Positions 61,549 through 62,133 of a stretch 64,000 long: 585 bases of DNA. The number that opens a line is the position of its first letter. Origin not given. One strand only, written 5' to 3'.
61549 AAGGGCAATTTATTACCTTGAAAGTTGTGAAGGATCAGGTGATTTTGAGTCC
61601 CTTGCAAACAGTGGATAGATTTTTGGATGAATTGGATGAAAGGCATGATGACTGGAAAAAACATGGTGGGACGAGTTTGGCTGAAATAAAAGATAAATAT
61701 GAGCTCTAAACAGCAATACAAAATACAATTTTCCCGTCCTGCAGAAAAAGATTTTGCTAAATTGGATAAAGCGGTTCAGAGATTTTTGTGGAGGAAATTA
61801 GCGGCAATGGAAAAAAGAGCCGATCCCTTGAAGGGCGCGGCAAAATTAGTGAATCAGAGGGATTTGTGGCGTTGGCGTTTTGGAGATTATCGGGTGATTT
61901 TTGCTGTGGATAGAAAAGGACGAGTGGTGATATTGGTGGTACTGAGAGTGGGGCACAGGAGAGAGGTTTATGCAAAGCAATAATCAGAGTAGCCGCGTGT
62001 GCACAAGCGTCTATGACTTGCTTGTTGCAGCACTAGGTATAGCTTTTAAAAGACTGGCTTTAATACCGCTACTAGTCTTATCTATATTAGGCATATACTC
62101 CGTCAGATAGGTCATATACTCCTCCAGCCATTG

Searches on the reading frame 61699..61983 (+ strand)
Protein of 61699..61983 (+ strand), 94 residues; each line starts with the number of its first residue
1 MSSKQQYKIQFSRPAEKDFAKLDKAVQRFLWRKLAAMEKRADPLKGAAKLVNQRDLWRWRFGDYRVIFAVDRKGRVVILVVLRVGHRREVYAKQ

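Call 17: find_encoding_contigs(protein=window:61699-61983:+, flank=10000, max_places=10)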
Protein window:61699-61983:+ (94 aa): 4 contigs read that carry it; 4 places shown.
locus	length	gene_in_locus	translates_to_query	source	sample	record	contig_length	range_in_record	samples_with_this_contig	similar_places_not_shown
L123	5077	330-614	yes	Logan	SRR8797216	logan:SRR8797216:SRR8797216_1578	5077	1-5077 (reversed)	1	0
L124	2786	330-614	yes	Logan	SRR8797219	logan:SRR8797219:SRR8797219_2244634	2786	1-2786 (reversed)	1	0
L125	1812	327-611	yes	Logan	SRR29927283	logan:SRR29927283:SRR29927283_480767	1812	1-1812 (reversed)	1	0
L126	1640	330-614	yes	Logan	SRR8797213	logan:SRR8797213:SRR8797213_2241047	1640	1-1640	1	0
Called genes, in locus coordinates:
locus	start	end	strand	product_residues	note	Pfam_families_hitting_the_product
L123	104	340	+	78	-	-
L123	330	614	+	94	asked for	PF05016:ParE_toxin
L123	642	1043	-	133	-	-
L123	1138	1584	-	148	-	PF22811:Zn_ribbon_NrdR, PF03477:ATP-cone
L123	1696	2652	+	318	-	PF13102:Phage_int_SAM_5 (weak), PF02899:Phage_int_SAM_1, PF00589:Phage_integrase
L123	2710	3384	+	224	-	PF02463:SMC_N (weak), PF00005:ABC_tran, PF13304:AAA_21 (weak)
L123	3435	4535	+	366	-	PF02481:DNA_processg_A, PF18306:LDcluster4 (weak), PF17782:WHD_DprA (weak)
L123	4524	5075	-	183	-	?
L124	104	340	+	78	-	-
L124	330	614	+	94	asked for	PF05016:ParE_toxin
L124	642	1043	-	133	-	-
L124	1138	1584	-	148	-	PF22811:Zn_ribbon_NrdR, PF03477:ATP-cone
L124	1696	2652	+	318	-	PF13102:Phage_int_SAM_5 (weak), PF02899:Phage_int_SAM_1, PF00589:Phage_integrase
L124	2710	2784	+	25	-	?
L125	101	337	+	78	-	-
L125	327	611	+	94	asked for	PF05016:ParE_toxin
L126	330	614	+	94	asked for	PF05016:ParE_toxin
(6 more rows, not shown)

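Call 40: find_homologous_proteins(query=window:61699-61983:+, max_evalue=0.00001)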
Query window:61699-61983:+ (94 aa): 19 proteins with E <= 0.00001 among 26 candidates.
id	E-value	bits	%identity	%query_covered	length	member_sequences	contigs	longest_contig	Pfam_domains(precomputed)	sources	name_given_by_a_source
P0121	4.7e-54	198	100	100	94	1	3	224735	PF05016.22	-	-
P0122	2.3e-39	151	77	98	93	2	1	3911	PF05016.22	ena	-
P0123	2.3e-39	151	76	98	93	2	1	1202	PF05973.21,PF05016.22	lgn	-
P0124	5.9e-27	112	54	97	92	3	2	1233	PF05016.22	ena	-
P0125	9.9e-24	101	57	97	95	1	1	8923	PF05016.22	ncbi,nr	ncbi:type II toxin-antitoxin system RelE/ParE family toxin [Candidatus Peregrinibacteria bacterium]|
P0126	6.8e-11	60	44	90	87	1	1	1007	PF05016.22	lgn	-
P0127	5.0e-10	57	44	90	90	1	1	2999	PF05016.22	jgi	jgi:mRNA interferase RelE/StbE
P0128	3.8e-8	51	41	93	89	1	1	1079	PF05016.22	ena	-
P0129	4.7e-8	51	39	93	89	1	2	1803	PF05016.22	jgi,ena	jgi:mRNA interferase RelE/StbE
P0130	6.0e-8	51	45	88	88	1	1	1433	PF05016.22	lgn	-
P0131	8.8e-8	50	44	90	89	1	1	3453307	PF05016.22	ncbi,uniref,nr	ncbi:type II toxin-antitoxin system RelE family toxin [Agromyces archimandritae]|uniref:Type II toxi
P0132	1.7e-7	49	42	90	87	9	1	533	PF05016.22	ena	-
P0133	1.8e-7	49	43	90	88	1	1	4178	PF05016.22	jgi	jgi:mRNA interferase RelE/StbE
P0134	3.1e-7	48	42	90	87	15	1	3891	PF05016.22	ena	-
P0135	7.4e-7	47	39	90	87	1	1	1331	PF05016.22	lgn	-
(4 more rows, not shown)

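Call 41: find_encoding_contigs(protein=P0122, flank=10000, max_places=5)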
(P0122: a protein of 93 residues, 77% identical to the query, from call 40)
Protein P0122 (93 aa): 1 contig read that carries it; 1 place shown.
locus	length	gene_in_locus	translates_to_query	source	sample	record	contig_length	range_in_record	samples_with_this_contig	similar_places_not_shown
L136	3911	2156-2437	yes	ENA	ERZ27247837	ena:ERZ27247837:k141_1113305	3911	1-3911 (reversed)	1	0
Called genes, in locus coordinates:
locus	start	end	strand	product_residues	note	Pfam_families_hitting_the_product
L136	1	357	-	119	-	?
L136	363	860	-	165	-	-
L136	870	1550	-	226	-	-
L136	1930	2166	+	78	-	-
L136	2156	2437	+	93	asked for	PF05016:ParE_toxin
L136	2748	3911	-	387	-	?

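Call 42: find_encoding_contigs(protein=P0123, flank=10000, max_places=5)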
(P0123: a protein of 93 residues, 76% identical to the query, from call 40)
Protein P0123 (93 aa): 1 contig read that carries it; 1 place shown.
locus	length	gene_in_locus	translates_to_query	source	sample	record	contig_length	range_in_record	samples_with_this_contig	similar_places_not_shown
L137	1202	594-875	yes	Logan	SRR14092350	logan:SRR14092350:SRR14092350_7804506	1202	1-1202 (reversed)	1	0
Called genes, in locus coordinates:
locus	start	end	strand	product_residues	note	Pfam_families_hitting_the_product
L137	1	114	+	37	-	?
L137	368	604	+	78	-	-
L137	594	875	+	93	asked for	PF05016:ParE_toxin, PF05973:Gp49 (weak)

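Call 80: find_encoding_contigs(protein=P0125, flank=10000, max_places=5)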
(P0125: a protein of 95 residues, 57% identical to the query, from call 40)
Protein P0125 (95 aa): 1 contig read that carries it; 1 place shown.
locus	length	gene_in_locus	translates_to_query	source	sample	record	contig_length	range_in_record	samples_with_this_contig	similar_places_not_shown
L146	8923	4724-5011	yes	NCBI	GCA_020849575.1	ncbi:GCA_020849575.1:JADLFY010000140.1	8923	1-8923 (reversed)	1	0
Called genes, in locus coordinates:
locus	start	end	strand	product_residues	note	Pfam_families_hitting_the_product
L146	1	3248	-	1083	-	?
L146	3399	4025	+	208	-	-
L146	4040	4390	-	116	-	-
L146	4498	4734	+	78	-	-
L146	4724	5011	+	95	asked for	PF05016:ParE_toxin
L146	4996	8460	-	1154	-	PF00873:ACR_tran, PF03176:MMPL (weak)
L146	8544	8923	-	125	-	PF25967:RND-MFP_C, PF25975:CzcB_C (weak), PF25989:YknX_C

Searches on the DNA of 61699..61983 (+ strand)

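Call 59: search_rna_families(sources=[L136, L137], threshold=evalue, max_evalue=0.01)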
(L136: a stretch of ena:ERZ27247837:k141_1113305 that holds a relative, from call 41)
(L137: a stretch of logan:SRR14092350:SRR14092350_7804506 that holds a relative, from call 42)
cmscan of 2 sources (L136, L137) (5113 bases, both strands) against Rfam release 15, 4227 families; matches with E-value up to 0.01: 2.
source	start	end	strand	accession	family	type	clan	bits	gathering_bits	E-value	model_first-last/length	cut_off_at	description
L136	2508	2578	+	RF00023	tmRNA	Gene;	CL00001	22.8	47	2.3e-06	1-374/374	no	transfer-messenger RNA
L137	946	1016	+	RF00023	tmRNA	Gene;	CL00001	21.8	47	6.1e-06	1-374/374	no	transfer-messenger RNA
